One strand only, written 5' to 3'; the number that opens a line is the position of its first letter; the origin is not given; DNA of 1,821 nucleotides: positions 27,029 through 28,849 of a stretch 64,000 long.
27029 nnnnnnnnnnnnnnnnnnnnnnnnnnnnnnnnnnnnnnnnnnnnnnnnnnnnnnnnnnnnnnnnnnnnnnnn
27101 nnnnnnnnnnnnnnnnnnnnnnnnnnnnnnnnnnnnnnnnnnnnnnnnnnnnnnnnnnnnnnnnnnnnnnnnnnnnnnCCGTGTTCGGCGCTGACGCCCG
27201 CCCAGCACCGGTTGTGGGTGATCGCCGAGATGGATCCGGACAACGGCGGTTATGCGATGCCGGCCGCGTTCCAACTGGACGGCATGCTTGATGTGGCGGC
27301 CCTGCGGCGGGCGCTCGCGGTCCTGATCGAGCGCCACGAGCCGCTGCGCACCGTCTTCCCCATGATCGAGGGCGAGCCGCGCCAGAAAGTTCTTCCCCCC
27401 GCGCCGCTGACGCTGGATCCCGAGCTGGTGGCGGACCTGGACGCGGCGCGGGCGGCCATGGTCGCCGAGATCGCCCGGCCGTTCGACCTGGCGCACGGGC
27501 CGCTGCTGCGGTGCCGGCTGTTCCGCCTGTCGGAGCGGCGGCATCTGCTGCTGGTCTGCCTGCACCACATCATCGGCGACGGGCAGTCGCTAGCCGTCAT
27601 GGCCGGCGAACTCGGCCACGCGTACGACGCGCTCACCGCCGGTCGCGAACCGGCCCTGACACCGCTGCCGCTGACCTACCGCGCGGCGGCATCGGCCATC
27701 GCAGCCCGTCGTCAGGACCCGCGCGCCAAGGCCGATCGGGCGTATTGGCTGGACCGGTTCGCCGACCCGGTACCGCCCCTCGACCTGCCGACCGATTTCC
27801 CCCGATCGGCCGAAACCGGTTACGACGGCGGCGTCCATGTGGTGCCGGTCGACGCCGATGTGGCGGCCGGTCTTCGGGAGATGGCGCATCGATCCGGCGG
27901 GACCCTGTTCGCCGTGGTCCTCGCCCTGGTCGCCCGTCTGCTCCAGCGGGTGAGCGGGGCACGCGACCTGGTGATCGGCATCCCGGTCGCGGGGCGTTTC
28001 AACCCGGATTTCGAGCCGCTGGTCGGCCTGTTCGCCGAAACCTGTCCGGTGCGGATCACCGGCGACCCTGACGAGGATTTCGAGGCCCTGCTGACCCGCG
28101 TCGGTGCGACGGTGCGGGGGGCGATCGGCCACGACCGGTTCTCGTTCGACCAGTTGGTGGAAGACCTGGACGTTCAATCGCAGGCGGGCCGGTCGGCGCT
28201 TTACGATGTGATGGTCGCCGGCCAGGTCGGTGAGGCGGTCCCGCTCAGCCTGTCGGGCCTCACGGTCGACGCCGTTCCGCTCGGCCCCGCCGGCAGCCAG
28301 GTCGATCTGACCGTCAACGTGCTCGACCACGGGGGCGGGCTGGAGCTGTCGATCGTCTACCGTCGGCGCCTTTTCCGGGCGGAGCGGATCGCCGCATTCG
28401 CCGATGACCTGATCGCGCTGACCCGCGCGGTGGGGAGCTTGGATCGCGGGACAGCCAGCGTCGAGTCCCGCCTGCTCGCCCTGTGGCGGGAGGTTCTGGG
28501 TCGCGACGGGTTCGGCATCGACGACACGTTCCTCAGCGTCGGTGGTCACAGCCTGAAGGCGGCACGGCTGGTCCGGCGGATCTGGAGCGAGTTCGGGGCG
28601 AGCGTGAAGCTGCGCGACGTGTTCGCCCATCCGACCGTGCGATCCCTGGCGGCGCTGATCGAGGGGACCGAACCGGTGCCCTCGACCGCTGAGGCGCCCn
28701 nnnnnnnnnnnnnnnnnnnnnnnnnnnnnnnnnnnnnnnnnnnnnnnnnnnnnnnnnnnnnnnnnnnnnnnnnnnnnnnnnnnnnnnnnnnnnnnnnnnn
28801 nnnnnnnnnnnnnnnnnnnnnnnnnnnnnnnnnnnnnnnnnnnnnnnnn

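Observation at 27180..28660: Complete C-PCP module with no adenylation domain in the middle of the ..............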

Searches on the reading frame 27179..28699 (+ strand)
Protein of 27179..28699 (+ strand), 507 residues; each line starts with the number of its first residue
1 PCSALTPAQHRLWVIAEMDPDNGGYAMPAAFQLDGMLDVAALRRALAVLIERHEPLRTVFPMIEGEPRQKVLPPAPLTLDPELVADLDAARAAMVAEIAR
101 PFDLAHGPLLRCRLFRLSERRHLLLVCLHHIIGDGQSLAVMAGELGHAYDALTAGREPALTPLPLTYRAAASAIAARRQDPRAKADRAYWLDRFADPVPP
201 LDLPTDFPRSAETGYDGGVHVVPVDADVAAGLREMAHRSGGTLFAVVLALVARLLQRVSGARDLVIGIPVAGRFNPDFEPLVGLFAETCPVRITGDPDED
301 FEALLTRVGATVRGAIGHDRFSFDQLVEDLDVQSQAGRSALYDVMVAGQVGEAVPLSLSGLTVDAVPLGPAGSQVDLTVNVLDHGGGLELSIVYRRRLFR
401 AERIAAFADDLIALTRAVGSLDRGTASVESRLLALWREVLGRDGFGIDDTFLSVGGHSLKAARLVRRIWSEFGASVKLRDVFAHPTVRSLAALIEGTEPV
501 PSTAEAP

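Call 10: find_related_loci(query=window:27179-28699:+, collection=genome_contigs, flank=10000)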
Query window:27179-28699:+ (507 aa) in genome_contigs; peptide patterns used: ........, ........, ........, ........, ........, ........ (x = any residue, [..] = any of these).
174 stretches matched a pattern; 54 encode a relative of the query (tblastn E <= 1e-3); 53 distinct loci.
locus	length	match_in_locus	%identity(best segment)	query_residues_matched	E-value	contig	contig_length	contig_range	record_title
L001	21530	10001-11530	37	5-494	7e-61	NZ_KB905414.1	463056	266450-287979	Sciscionella marina DSM 45152 A37UDRAFT_scaffold_4.5, whole genome shotgun sequence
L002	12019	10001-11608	33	5-496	2e-60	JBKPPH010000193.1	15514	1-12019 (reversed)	MAG: Acidobacteriota bacterium isolate GS_EKS_MAG_00107 GS_EKS_000003912218, whole genome shotgun sequence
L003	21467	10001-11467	28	5-490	1e-58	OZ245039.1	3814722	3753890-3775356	MAG: Flavobacteriaceae bacterium isolate d8e1b484-739c-4048-9d9d-3c35bf359c22 genome assembly, chromosome: 1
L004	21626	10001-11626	32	5-495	3e-57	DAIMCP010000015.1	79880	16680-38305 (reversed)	MAG TPA_asm: Pyrinomonadaceae bacterium isolate CTOTU26094 NODE_58_length_79880_cov_7.852978, whole genome shotgun seque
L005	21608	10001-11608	32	5-496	1e-56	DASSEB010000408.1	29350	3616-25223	MAG TPA_asm: Pyrinomonadaceae bacterium isolate SMAG_U966 k141_1364536, whole genome shotgun sequence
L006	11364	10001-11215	35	4-418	1e-56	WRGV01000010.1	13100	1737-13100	MAG: Propionibacteriaceae bacterium isolate Nc150P5bin2 JGI20172J14457_10000013, whole genome shotgun sequence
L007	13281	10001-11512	32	5-500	4e-65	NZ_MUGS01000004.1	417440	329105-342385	Flavobacterium araucananum strain DSM 24704 43413_contig_4, whole genome shotgun sequence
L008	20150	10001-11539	35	5-500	1e-58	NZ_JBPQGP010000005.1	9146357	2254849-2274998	Kitasatospora sp. HPMI-4 HPMI-4_5, whole genome shotgun sequence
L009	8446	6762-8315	35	5-487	3e-51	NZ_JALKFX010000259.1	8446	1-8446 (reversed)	Frankia sp. AgB32 NODE_146_length_8446_cov_62.852790, whole genome shotgun sequence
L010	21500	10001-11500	30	5-507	3e-50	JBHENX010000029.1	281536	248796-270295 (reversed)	MAG: Pyrinomonadaceae bacterium isolate S5_bin.34.orig S5_k141_356305, whole genome shotgun sequence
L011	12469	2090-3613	33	5-494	6e-52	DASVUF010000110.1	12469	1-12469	MAG TPA_asm: Pyrinomonadaceae bacterium isolate SMAG_U3310 k141_507094, whole genome shotgun sequence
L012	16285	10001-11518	27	5-496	7e-48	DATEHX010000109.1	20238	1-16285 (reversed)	MAG TPA_asm: Pyrinomonadaceae bacterium isolate SMAG_U8822 k141_1795085, whole genome shotgun sequence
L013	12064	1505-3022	29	5-507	5e-48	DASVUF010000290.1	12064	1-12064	MAG TPA_asm: Pyrinomonadaceae bacterium isolate SMAG_U3310 k141_359676, whole genome shotgun sequence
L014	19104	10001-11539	32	5-495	2e-53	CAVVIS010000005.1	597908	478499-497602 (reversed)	MAG: Blastocatellia bacterium isolate MFD01916.bin.1.77 genome assembly, contig: contig_6171, whole genome shotgun seque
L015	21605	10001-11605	26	9-507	2e-46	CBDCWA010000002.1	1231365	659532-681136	MAG: Hyphomicrobiaceae bacterium isolate 37700a33-9fac-4853-aa28-988843778b14 genome assembly, contig: contig_2, whole g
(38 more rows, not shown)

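Call 16: search_solved_structures(query=window:27179-28699:+, max_evalue=1e-10, show_alignments=2)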
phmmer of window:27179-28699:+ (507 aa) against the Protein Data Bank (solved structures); distinct sequences matched with E-value up to 1e-10: 59.
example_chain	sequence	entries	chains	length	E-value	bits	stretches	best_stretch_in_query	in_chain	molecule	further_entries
2jgp_A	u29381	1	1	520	7.1e-67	229.4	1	6-415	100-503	TYROCIDINE SYNTHETASE 3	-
5u89_A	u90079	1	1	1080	1.4e-65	225.1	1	5-418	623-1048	Amino acid adenylation domain protein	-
6p1j_A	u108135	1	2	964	2.8e-65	224.1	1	5-419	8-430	Txo2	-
9lcq_A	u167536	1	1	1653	7.6e-60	206.2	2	5-293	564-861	PvdL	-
9lcp_A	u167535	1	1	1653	9.4e-60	205.9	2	5-293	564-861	PvdL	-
6oyf_A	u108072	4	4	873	3.1e-59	204.2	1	5-416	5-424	Txo1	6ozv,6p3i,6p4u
9lco_A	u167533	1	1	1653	3.5e-59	204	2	5-293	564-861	PvdL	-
9be3_A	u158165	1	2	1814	1.9e-54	188.4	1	8-423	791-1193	Linear gramicidin synthase subunit A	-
9meh_A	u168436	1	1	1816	1.9e-54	188.4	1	8-423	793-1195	Linear gramicidin synthase subunit A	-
6mfz_A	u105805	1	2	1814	2.1e-54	188.3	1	8-423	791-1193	Linear gramicidin synthase subunit A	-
9be4_A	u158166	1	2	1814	7.7e-54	186.4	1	8-423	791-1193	Linear gramicidin synthase subunit A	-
9up2_A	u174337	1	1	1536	3e-50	174.6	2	5-293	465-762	PvdL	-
6mfw_A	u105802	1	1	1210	2.1e-47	165.2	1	8-423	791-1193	Linear gramicidin synthase subunit A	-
6mfy_A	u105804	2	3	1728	6.2e-47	163.6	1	8-423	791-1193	Linear gramicidin synthase subunit A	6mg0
6mfx_A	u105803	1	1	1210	1.5e-46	162.3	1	10-423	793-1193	Linear gramicidin synthase subunit A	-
7r9x_A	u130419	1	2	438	3.4e-18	68.9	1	31-298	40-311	AmbE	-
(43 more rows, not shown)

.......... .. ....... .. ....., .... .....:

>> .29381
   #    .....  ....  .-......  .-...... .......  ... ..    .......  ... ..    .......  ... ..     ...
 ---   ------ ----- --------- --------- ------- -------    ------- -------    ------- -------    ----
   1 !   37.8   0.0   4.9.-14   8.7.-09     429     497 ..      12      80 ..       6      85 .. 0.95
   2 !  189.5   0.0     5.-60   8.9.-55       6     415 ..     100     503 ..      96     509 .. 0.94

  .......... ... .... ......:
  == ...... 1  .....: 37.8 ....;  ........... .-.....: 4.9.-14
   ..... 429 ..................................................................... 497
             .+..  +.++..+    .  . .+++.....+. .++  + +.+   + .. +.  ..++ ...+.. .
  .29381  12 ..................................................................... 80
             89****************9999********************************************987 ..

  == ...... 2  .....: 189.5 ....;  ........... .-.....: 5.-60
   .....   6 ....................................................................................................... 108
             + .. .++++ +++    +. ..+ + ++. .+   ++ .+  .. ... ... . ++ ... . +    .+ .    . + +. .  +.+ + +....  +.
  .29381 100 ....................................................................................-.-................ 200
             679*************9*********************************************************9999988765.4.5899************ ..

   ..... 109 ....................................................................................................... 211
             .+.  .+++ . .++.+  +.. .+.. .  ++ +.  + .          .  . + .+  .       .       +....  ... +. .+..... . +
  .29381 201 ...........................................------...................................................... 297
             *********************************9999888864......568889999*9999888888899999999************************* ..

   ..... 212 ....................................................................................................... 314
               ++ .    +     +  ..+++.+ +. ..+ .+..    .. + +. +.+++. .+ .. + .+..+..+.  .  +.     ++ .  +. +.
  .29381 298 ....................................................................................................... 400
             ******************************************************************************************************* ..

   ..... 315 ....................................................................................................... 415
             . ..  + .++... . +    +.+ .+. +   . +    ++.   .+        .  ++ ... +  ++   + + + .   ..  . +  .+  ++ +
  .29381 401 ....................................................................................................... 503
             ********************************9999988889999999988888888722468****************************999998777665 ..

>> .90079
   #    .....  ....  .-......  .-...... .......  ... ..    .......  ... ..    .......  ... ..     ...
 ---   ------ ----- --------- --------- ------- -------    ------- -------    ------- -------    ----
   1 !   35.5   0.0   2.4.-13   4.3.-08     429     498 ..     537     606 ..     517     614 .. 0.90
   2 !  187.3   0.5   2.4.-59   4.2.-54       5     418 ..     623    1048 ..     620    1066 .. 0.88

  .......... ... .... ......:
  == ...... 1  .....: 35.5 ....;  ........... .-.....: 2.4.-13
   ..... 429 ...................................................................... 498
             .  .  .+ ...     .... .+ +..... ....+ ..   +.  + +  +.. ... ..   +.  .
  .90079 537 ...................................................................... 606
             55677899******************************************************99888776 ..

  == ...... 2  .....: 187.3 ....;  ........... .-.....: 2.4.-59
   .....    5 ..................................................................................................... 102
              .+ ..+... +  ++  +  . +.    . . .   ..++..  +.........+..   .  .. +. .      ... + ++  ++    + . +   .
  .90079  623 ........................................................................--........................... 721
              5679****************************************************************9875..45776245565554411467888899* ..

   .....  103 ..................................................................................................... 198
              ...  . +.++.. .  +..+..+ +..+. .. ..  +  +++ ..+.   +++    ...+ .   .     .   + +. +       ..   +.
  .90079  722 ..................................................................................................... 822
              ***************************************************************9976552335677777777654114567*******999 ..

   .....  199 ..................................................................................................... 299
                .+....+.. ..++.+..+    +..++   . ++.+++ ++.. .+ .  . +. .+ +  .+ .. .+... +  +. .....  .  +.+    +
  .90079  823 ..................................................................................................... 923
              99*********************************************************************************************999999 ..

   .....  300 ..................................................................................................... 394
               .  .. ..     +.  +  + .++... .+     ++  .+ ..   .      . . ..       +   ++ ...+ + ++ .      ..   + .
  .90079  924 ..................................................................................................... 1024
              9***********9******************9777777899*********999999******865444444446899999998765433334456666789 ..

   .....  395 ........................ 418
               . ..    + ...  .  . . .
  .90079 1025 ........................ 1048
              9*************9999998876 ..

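Call 41: find_related_loci(query=window:27179-28699:+, collection=metagenome_contigs, flank=6000)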
Query window:27179-28699:+ (507 aa) in metagenome_contigs; peptide patterns used: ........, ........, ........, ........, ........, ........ (x = any residue, [..] = any of these).
171 stretches matched a pattern; 22 encode a relative of the query (tblastn E <= 1e-3); 22 distinct loci.
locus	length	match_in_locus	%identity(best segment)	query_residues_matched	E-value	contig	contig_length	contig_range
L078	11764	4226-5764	31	5-496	3e-59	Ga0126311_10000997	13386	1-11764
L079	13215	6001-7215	35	4-418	4e-57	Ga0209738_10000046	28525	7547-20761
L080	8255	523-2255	33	5-495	1e-55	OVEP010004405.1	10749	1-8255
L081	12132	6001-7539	32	5-495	6e-55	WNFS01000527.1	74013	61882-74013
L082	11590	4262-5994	33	5-495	6e-55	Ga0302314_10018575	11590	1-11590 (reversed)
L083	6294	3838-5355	31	5-495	1e-53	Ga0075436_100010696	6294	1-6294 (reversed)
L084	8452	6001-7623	31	5-496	2e-53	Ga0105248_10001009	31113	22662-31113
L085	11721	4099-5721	30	5-496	3e-53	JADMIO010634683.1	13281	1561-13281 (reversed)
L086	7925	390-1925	30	5-494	6e-52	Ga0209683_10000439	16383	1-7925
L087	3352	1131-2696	31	5-495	5e-51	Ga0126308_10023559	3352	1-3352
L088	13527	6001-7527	29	5-499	2e-48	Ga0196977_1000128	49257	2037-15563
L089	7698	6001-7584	31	5-507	2e-53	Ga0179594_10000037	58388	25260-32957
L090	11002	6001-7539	31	5-496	5e-58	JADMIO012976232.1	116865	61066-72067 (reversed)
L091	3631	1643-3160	31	5-495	7e-47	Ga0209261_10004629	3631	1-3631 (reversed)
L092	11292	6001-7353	30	5-439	2e-41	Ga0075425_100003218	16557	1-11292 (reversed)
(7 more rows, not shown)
